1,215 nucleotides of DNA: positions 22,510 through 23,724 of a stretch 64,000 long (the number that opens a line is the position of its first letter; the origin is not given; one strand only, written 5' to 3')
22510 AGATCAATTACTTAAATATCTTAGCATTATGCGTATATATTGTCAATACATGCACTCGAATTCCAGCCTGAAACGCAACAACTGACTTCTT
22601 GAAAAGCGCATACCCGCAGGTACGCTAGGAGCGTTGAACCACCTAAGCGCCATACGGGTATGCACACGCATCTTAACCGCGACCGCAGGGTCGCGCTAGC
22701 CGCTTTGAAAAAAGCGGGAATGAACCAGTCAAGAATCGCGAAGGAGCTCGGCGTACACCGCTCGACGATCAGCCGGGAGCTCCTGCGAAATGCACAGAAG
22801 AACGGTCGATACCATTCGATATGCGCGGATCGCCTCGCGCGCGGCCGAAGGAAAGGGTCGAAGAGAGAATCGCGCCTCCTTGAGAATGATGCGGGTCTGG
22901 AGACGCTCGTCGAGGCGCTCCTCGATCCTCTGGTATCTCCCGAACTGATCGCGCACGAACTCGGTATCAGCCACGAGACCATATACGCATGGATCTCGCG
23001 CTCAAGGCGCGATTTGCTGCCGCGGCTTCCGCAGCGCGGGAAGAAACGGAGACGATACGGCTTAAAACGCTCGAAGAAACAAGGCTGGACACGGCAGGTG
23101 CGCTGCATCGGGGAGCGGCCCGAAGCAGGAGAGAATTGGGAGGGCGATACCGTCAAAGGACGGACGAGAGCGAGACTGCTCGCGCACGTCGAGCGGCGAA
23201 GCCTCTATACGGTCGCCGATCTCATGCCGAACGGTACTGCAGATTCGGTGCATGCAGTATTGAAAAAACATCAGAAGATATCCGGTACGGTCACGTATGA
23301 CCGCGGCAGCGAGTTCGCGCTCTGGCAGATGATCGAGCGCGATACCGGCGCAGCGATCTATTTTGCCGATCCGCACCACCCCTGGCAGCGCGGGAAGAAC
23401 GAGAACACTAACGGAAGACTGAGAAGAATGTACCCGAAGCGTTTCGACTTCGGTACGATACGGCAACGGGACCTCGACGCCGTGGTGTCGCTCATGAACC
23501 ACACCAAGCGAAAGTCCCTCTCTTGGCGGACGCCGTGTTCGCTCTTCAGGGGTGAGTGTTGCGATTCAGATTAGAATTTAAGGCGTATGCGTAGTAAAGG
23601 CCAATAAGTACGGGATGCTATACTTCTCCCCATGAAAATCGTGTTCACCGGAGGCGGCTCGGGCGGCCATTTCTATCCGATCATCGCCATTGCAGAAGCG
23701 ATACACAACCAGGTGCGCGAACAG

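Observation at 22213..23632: IS30-family element inserted inside the dcw cluster between ftsW and murG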

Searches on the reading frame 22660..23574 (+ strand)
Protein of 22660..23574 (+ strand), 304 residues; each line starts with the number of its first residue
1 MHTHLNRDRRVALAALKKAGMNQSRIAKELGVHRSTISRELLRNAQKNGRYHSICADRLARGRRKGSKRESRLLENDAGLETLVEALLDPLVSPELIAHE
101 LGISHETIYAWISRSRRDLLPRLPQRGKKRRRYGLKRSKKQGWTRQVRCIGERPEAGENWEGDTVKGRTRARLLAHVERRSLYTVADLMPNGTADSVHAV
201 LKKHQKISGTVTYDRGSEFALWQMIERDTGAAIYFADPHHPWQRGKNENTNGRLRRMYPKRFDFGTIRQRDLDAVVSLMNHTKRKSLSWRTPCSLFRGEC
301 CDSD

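Call 3: search_protein_families(library=pfam, proteins=[window:22660-23574:+], max_evalue=0.01)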
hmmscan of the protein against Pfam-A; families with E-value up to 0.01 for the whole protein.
window:22660-23574:+ (304 aa): 23 families
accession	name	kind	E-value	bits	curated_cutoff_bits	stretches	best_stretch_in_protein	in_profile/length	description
PF13936.12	HTH_38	-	1.3e-11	44.5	27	1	3-44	3-44/44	Helix-turn-helix domain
PF13384.12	HTH_23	-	3e-10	40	24.6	1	7-41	4-38/50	Homeodomain-like domain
PF01381.28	HTH_3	-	7.6e-07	29.5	23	1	14-39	3-28/55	Helix-turn-helix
PF13551.12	HTH_29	-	1.9e-06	28.3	28.1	1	9-43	1-35/64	Winged helix-turn helix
PF13518.12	HTH_28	-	2.2e-06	28.1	25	1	10-49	2-40/52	Helix-turn-helix domain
PF06056.18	Terminase_5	-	2.8e-06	27.6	20.3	1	94-123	16-45/58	Putative ATPase subunit of terminase (gpP-like)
PF00665.32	rve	-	5e-06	27.1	32.6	1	155-241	3-102/102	Integrase core domain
PF02954.25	HTH_8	-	6e-06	26.3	22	1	13-39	11-37/42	Bacterial regulatory protein, Fis family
PF08281.18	Sigma70_r4_2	-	8.1e-06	25.8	25.7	0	3-43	9-49/54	Sigma-70, region 4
PF08279.18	HTH_11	-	5.4e-05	23.4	25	0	19-40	12-35/55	HTH domain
PF20432.4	Xre-like-HTH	-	8.2e-05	23.3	25.8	1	10-43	13-44/63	Antitoxin Xre-like helix-turn-helix domain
PF13730.12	HTH_36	-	8.5e-05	22.7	25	0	13-41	14-46/55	Helix-turn-helix domain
PF04967.18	HTH_10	-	0.00019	21.6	23.1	0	23-47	26-49/53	HTH DNA binding domain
PF01527.26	HTH_Tnp_1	-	0.00024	21.7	24.1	0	84-116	16-48/75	Transposase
PF07022.19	Phage_CI_repr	-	0.00054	20.7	22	0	97-116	18-37/65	Bacteriophage CI repressor helix-turn-helix domain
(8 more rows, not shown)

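Call 4: search_protein_families(library=ncbifam, proteins=[window:22660-23574:+], max_evalue=0.01)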
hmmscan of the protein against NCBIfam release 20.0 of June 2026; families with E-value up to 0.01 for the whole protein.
window:22660-23574:+ (304 aa): 13 families
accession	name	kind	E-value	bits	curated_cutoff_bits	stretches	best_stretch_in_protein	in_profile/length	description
NF033563.0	transpos_IS30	equivalog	8.8e-55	186.3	80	1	35-285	1-267/267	IS30 family transposase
NF033577.2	transpos_IS481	equivalog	1.3e-16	61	224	1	10-295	2-283/284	IS481 family transposase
NF033546.1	transpos_IS21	equivalog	4.1e-08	33.1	160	0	16-53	4-42/294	IS21 family transposase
TIGR02937.1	sigma70-ECF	superfamily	5.5e-07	29.4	42.9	1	4-43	117-156/165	sigma-70 family RNA polymerase sigma factor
NF033545.0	transpos_IS630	equivalog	3.2e-06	26.8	100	1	9-69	1-60/299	IS630 family transposase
NF033516.0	transpos_IS3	equivalog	1.7e-05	24.2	160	0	208-269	276-339/369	IS3 family transposase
NF009949.0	PRK13413.1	equivalog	7.7e-05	22.5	272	0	61-115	145-196/203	master DNA invertase Mpi family serine-type recombinase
TIGR01884.1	cas_HTH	subfamily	0.00014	21.3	60.2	1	12-41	147-177/202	CRISPR-associated CARF protein Csa3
NF002620.0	PRK02277.1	subfamily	0.00078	19.2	115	0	14-47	12-45/201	orotate phosphoribosyltransferase-like protein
TIGR03879.1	near_KaiC_dom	domain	0.00082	19.8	65.1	0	12-46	27-60/91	probable regulatory domain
TIGR02607.1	antidote_HigA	equivalog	0.002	17.9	47.7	0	15-39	15-39/81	HigA family addiction module antitoxin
NF053881.1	TransRegDeoRBac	equivalog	0.0025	17.1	420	1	18-50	18-49/311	DNA-binding transcriptional repressor DeoR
NF047595.1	IS66_ISRel24_TnpA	equivalog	0.003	18.1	74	0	82-116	12-46/113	IS66-like element accessory protein TnpA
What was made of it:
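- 22660..23574 (+): Transposase gene, 304 aa, with an N-terminal HTH and DDE triad D163/D214/E248. NF033563 186.3 bits; PF13936 E=1e-11; a weak rve match (calls 3, 4).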

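Call 7: find_encoding_contigs(protein=window:22660-23574:+, flank=3000, max_places=10)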
Protein window:22660-23574:+ (304 aa): no gene with exactly this product is on record in the collection.

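Call 9: find_homologous_proteins(query=window:22660-23574:+, max_evalue=1e-10)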
Query window:22660-23574:+ (304 aa): 4013 proteins with E <= 1e-10 among 8000 candidates; the best 120 are listed.
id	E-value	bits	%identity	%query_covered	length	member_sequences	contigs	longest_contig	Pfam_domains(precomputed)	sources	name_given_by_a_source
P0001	1.7e-202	689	100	100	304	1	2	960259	PF00665.33,PF13384.13,PF13936.13,PF13551.13,PF02954.26,PF13518.13,PF01381.29,PF08281.19,PF06056.19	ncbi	ncbi:MAG: IS30 family transposase [bacterium]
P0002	9.7e-142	490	74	100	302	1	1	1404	PF13384.13,PF13936.13,PF13518.13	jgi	jgi:transposase, IS30 family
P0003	3.2e-141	488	72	100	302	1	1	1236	PF13384.13,PF13936.13,PF13518.13,PF08281.19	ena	-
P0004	4.0e-140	485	73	100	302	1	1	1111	PF13384.13,PF13936.13,PF13551.13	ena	-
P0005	6.8e-138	477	71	100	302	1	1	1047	PF00665.33,PF13384.13,PF13936.13,PF13551.13,PF02954.26,PF13518.13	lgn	-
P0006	1.6e-137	476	71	100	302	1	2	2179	PF13384.13,PF13936.13,PF02954.26,PF13518.13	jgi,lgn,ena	-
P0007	3.9e-136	472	71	100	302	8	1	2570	PF13384.13,PF13936.13,PF02954.26,PF13518.13,PF13556.13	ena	-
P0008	4.8e-134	465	70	100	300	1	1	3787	PF13384.13,PF13936.13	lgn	-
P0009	2.8e-133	462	69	100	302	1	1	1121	PF00665.33,PF13384.13,PF13936.13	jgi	jgi:IS30 family transposase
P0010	2.0e-132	459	69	100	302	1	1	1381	PF13384.13,PF13936.13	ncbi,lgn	-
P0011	7.0e-132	458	67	100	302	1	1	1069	PF13384.13,PF13936.13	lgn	-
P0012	8.0e-132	457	68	100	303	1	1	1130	PF13384.13,PF13936.13,PF13551.13,PF08281.19,PF06056.19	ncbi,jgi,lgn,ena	jgi:IS30 family transposase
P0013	8.5e-131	454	73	93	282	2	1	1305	PF13384.13,PF13936.13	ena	-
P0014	2.2e-129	449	66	100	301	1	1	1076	PF13384.13,PF13936.13,PF13551.13,PF02954.26,PF13518.13,PF06056.19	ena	-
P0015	2.7e-128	446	67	100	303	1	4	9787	PF13384.13,PF13936.13,PF13556.13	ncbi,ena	-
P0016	2.9e-128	446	68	100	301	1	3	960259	PF13384.13,PF13936.13,PF13551.13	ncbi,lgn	ncbi:MAG: IS30 family transposase [bacterium]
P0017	3.4e-128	445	65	100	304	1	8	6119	PF13384.13,PF13936.13,PF13551.13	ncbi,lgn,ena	-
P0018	9.4e-128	444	66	100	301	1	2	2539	PF13384.13,PF13936.13,PF13551.13,PF06056.19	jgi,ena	-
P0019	1.0e-127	444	67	100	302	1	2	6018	PF13384.13,PF13936.13,PF13551.13,PF13518.13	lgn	-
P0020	1.2e-127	444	66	100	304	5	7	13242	PF13384.13,PF13936.13,PF13551.13,PF13518.13,PF06056.19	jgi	jgi:IS30 family transposase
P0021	1.2e-127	444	66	100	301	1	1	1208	PF13384.13,PF13936.13,PF13551.13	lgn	-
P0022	1.6e-127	443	65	100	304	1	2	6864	PF13384.13,PF13936.13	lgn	-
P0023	3.0e-127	442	67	100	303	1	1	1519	PF00665.33,PF13384.13,PF20432.5,PF13936.13,PF13551.13,PF13518.13,PF08281.19,PF06056.19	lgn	-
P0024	4.2e-127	442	65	100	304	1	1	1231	PF13384.13,PF13936.13,PF13551.13,PF13518.13,PF08281.19,PF06056.19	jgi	jgi:transposase, IS30 family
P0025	1.0e-126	441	65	100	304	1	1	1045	PF13384.13,PF13936.13,PF13551.13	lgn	-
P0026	1.5e-126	440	65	100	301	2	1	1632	PF13384.13,PF13936.13,PF02954.26,PF13518.13,PF06056.19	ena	-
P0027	1.9e-126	440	65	100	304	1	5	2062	PF13384.13,PF13936.13,PF13551.13,PF01527.27,PF13518.13,PF13542.13,PF08281.19,PF06056.19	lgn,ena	-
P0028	2.1e-126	440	67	100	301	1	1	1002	PF13384.13,PF13936.13,PF13551.13,PF13518.13,PF01381.29,PF08281.19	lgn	-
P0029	2.5e-126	439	65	100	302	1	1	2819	PF00665.33,PF13384.13,PF13936.13,PF13551.13,PF13518.13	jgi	jgi:transposase, IS30 family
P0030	2.6e-126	439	66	100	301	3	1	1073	PF13384.13,PF13936.13,PF02954.26,PF13683.13,PF13556.13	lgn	-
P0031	3.0e-126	439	65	100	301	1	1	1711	PF13384.13,PF13518.13,PF12802.14,PF08281.19,PF07022.20,PF12728.14,PF13936.13,PF13551.13,PF02954.26,PF01527.27,PF06056.19,PF13556.13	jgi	jgi:IS30 family transposase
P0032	4.0e-126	439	65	100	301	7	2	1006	PF13384.13,PF13936.13,PF06056.19,PF13683.13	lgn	-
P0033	7.5e-126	438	63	100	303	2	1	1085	PF13936.13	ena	-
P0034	8.0e-126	438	65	100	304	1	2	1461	PF13384.13,PF13936.13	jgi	jgi:IS30 family transposase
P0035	1.1e-125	437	64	100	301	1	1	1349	PF13384.13,PF13936.13,PF13551.13,PF13518.13,PF01381.29,PF12802.14,PF06056.19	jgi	jgi:transposase, IS30 family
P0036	1.2e-125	437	64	100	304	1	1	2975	PF13384.13,PF13936.13,PF13551.13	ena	-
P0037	1.8e-125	436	66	100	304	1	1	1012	PF13384.13,PF13936.13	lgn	-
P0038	4.3e-125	435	65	100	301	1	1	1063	PF13384.13,PF13936.13,PF08281.19,PF06056.19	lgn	-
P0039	6.9e-125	435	65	100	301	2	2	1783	PF13384.13,PF13936.13,PF13551.13,PF02954.26,PF06056.19,PF13683.13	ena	-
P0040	7.6e-125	434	65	100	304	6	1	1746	PF13384.13,PF13936.13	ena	-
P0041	8.4e-125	434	64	100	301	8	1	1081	PF13384.13,PF13936.13,PF13551.13,PF02954.26,PF13518.13,PF06056.19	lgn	-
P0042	1.1e-124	434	64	100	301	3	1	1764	PF13384.13,PF13936.13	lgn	-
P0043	2.1e-124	433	66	100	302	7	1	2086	PF13384.13,PF13936.13,PF13556.13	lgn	-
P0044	2.4e-124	433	63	100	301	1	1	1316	PF13384.13,PF13936.13,PF12802.14,PF06056.19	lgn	-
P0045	2.6e-124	433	65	100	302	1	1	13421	PF00665.33,PF13384.13,PF13936.13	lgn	-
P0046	2.9e-124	433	63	100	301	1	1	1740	PF13384.13,PF13936.13,PF01381.29,PF12802.14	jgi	jgi:transposase, IS30 family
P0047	4.0e-124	432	66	99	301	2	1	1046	PF13384.13,PF13936.13,PF06056.19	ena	-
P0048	4.2e-124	432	63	100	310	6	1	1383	PF13384.13,PF13936.13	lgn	-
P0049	8.5e-124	431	64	100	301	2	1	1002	PF13384.13,PF13936.13,PF13551.13,PF02954.26,PF13518.13,PF06056.19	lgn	-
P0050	1.1e-123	431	67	94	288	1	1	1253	PF13384.13,PF13936.13,PF13551.13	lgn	-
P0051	1.1e-123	431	63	100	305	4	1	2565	PF13384.13,PF13936.13,PF01381.29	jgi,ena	-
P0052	1.4e-123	430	63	99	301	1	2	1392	PF13384.13,PF13936.13,PF13551.13,PF08281.19,PF06056.19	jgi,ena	-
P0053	3.8e-123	429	63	100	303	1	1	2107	PF13384.13,PF13936.13,PF13551.13,PF13518.13,PF01381.29,PF12802.14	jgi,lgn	-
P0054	4.2e-123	429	64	100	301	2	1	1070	PF13384.13,PF13936.13,PF12802.14,PF06056.19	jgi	jgi:transposase, IS30 family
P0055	4.3e-123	429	64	100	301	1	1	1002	PF13384.13,PF13936.13,PF02954.26,PF13518.13,PF06056.19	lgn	-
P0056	4.4e-123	429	63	100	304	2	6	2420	PF13384.13,PF13936.13,PF13551.13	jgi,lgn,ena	-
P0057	4.8e-123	429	64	100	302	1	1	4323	PF13384.13,PF13936.13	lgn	-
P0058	5.0e-123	428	63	99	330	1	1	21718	PF13384.13,PF13936.13,PF13551.13,PF06056.19,PF13556.13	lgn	-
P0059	5.2e-123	428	64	100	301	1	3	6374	PF13384.13,PF13936.13,PF13551.13,PF08281.19,PF13560.13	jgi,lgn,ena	-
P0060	5.7e-123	428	64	100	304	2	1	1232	PF13384.13,PF13936.13,PF13551.13,PF06056.19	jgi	jgi:IS30 family transposase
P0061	6.3e-123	428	61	99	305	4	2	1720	PF13384.13,PF13936.13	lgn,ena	-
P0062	6.4e-123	428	63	100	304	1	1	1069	PF13384.13,PF13936.13,PF13551.13,PF13518.13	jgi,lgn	-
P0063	6.4e-123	428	64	100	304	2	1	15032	PF13384.13,PF13936.13,PF13551.13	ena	-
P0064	9.1e-123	428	65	100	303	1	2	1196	PF00665.33,PF13384.13,PF13936.13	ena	-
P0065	9.1e-123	428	63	100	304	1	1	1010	PF13384.13,PF13936.13,PF13551.13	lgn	-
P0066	9.6e-123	428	63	100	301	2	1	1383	PF13384.13,PF13936.13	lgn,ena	-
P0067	1.2e-122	427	63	100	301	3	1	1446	PF13384.13,PF13936.13,PF13518.13,PF12802.14,PF06056.19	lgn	-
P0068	1.6e-122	427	62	100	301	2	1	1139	PF13384.13,PF13936.13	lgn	-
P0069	1.6e-122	427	64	100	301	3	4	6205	PF13936.13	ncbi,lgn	-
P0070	1.7e-122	427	63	100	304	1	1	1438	PF13936.13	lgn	-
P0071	1.7e-122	427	64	100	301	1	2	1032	PF13384.13,PF13936.13,PF13551.13,PF02954.26,PF13518.13,PF01381.29,PF07022.20,PF06056.19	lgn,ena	-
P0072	2.6e-122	426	63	100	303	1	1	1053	PF13384.13,PF13936.13,PF08281.19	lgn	-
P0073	3.3e-122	426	65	100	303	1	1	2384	PF13384.13,PF13936.13,PF13551.13,PF13518.13,PF01381.29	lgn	-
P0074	3.3e-122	426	64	100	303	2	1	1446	PF13384.13,PF13936.13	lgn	-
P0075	4.4e-122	425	63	100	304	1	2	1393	PF13384.13,PF13936.13,PF13518.13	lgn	-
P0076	4.8e-122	425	62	100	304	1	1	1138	PF00665.33,PF13384.13,PF13936.13,PF06056.19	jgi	jgi:IS30 family transposase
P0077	6.9e-122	425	62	100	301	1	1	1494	PF13384.13,PF13936.13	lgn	-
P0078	6.9e-122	425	64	100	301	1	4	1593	PF13384.13,PF13936.13,PF13683.13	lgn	-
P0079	7.6e-122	425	62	100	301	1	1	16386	PF13384.13,PF13936.13,PF12802.14,PF06056.19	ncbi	-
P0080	8.1e-122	424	63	100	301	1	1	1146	PF13384.13,PF13936.13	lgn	-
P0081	8.6e-122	424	64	100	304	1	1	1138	PF13384.13,PF13936.13,PF13551.13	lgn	-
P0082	9.2e-122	424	62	100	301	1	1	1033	PF13384.13,PF13936.13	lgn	-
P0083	9.4e-122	424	62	100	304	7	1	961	PF13384.13,PF13936.13,PF13551.13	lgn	-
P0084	1.0e-121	424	65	100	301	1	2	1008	PF13384.13,PF13936.13,PF13518.13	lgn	-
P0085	1.2e-121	424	61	100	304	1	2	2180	PF13384.13,PF13936.13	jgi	jgi:IS30 family transposase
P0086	1.3e-121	424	63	100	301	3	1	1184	PF13384.13,PF13936.13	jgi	jgi:IS30 family transposase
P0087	1.5e-121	424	63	100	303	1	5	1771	PF13384.13,PF13936.13,PF13551.13,PF13518.13,PF06056.19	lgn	-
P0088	1.9e-121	423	62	100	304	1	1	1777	PF13384.13,PF13936.13,PF13551.13,PF13518.13,PF06056.19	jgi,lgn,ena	-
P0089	2.2e-121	423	65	100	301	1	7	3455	PF13384.13,PF13936.13,PF13551.13,PF13518.13,PF06056.19,PF13556.13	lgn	-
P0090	3.3e-121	422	62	100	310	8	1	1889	PF13384.13,PF13936.13,PF12802.14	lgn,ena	-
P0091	4.3e-121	422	64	100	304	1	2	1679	PF13384.13,PF13936.13,PF13551.13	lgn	-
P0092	4.5e-121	422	63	100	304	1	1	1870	PF13384.13,PF13936.13,PF13551.13,PF13518.13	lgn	-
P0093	4.9e-121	422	64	100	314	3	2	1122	PF00665.33,PF13384.13,PF13936.13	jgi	-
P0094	5.0e-121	422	62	100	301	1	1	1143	PF13384.13,PF13936.13,PF13518.13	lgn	-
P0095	5.4e-121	422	62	100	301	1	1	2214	PF13384.13,PF13936.13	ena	-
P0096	5.4e-121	422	62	100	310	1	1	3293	PF13384.13,PF13936.13,PF13518.13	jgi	jgi:transposase, IS30 family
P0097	6.4e-121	422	60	100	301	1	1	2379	PF13384.13,PF13936.13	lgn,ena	-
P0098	7.9e-121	421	64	100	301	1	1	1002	PF13384.13,PF13936.13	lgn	-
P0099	8.1e-121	421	63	100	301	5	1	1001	PF13384.13,PF13936.13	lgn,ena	-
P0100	8.7e-121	421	63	100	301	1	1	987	PF13384.13,PF13936.13,PF13551.13,PF13518.13,PF12802.14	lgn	-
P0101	9.5e-121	421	63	100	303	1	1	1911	PF13384.13,PF13936.13,PF13551.13,PF01381.29,PF06056.19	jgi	-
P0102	9.9e-121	421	66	99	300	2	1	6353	PF13384.13,PF13936.13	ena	-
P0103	1.1e-120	421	62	100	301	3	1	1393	PF13384.13,PF13936.13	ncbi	-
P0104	1.5e-120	420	63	100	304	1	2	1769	PF13384.13,PF13936.13,PF13551.13,PF13518.13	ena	-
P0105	1.6e-120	420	63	100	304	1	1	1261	PF13384.13,PF13936.13,PF13551.13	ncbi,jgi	jgi:IS30 family transposase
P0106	1.8e-120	420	62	100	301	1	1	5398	PF13384.13,PF13936.13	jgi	jgi:IS30 family transposase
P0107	1.9e-120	420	62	100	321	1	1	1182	PF13384.13,PF13936.13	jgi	jgi:IS30 family transposase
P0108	2.0e-120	420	63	100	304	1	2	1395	PF13384.13,PF13936.13,PF13551.13,PF13518.13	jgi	jgi:IS30 family transposase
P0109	2.4e-120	420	62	100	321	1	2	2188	PF13384.13,PF13936.13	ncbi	-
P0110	2.6e-120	420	62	100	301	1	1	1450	PF13384.13,PF13936.13,PF13551.13,PF06056.19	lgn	-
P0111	2.7e-120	419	63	100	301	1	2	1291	PF13384.13,PF13936.13,PF13551.13,PF13518.13,PF08281.19,PF06056.19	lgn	-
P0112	3.0e-120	419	63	100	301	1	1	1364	PF13384.13,PF13936.13,PF13551.13,PF06056.19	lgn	-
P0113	3.1e-120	419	62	100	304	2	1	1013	PF13384.13,PF13936.13,PF13551.13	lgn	-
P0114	3.5e-120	419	63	100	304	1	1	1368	PF13384.13,PF13936.13,PF13551.13,PF13518.13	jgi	jgi:transposase, IS30 family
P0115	3.6e-120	419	64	97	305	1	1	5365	PF13384.13,PF13936.13,PF01381.29,PF06056.19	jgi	-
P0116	3.7e-120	419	62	100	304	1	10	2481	PF13384.13,PF13936.13,PF13551.13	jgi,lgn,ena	-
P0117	4.3e-120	419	61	100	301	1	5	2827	PF13384.13,PF13936.13,PF12802.14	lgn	-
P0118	4.5e-120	419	62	100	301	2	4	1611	PF13384.13,PF13936.13,PF13518.13,PF01381.29,PF12802.14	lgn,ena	-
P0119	5.0e-120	419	62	100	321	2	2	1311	PF13384.13,PF13936.13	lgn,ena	-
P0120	6.7e-120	418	65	100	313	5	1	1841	PF13384.13,PF13936.13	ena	-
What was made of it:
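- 22660..23574 (+): It is 100% identical to P0001, 'MAG: IS30 family transposase' (call 9).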

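Call 10: find_encoding_contigs(protein=P0001, flank=3000, max_places=10)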
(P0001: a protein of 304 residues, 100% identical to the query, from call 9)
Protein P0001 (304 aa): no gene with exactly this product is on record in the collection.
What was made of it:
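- Tried and rejected: The transposase returned nothing, whether given as the window sequence or as P0001 (calls 7, 10).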

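Call 11: find_encoding_contigs(protein=P0016, flank=3000, max_places=10)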
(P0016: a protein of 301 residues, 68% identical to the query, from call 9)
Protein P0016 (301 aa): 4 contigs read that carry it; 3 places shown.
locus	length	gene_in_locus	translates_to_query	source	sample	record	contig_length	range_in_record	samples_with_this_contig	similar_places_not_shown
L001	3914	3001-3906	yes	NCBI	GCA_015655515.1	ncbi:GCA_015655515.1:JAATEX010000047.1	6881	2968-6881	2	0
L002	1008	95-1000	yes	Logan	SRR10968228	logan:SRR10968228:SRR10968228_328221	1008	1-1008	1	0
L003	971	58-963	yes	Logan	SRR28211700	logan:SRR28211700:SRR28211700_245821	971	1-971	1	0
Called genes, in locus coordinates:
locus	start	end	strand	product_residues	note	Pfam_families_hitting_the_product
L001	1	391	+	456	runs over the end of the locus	PF02874:ATP-synt_ab_N, PF00006:ATP-synt_ab, PF22919:ATP-synt_VA_C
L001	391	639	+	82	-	PF02823:ATP-synt_DE_N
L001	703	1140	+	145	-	-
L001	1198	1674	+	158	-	-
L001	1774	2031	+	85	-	-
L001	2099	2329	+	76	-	-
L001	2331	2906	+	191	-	PF02525:Flavodoxin_2, PF03358:FMN_red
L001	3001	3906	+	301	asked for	PF13384:HTH_23 (faint), PF13551:HTH_29 (faint), PF13936:HTH_38 (weak)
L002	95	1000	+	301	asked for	PF13384:HTH_23 (faint), PF13551:HTH_29 (faint), PF13936:HTH_38 (weak)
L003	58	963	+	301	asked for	PF13384:HTH_23 (faint), PF13551:HTH_29 (faint), PF13936:HTH_38 (weak)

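Call 20: find_encoding_contigs(protein=P0015, flank=1500, max_places=10)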
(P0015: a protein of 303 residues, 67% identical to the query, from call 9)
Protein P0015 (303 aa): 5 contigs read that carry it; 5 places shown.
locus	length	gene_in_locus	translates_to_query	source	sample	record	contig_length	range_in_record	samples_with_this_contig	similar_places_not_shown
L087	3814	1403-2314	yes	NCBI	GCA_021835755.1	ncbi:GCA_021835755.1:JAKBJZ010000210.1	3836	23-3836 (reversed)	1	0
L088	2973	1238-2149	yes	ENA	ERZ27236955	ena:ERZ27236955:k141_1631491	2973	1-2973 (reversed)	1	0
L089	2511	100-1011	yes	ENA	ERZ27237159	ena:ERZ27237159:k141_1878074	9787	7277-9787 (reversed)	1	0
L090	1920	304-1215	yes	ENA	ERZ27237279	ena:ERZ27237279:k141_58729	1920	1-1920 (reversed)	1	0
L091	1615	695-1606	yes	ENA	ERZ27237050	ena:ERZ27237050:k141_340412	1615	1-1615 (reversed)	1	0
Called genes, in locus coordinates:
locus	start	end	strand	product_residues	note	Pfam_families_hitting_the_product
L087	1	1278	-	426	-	?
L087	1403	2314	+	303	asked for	PF13384:HTH_23, PF13936:HTH_38, PF13556:HTH_30 (faint)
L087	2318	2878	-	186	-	PF01566:Nramp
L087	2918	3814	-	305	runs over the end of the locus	?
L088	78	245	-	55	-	-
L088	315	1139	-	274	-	PF01566:Nramp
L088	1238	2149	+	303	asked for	PF13384:HTH_23, PF13936:HTH_38, PF13556:HTH_30 (faint)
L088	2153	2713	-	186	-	PF01566:Nramp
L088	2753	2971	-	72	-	?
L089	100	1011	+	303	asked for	PF13384:HTH_23, PF13936:HTH_38, PF13556:HTH_30 (faint)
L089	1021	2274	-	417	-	PF12704:MacB_PCD, PF02687:FtsX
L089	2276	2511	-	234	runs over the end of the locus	PF00005:ABC_tran, PF02463:SMC_N (weak), PF13304:AAA_21 (faint)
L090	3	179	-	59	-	?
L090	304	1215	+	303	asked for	PF13384:HTH_23, PF13936:HTH_38, PF13556:HTH_30 (faint)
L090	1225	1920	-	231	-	?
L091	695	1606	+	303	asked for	PF13384:HTH_23, PF13936:HTH_38, PF13556:HTH_30 (faint)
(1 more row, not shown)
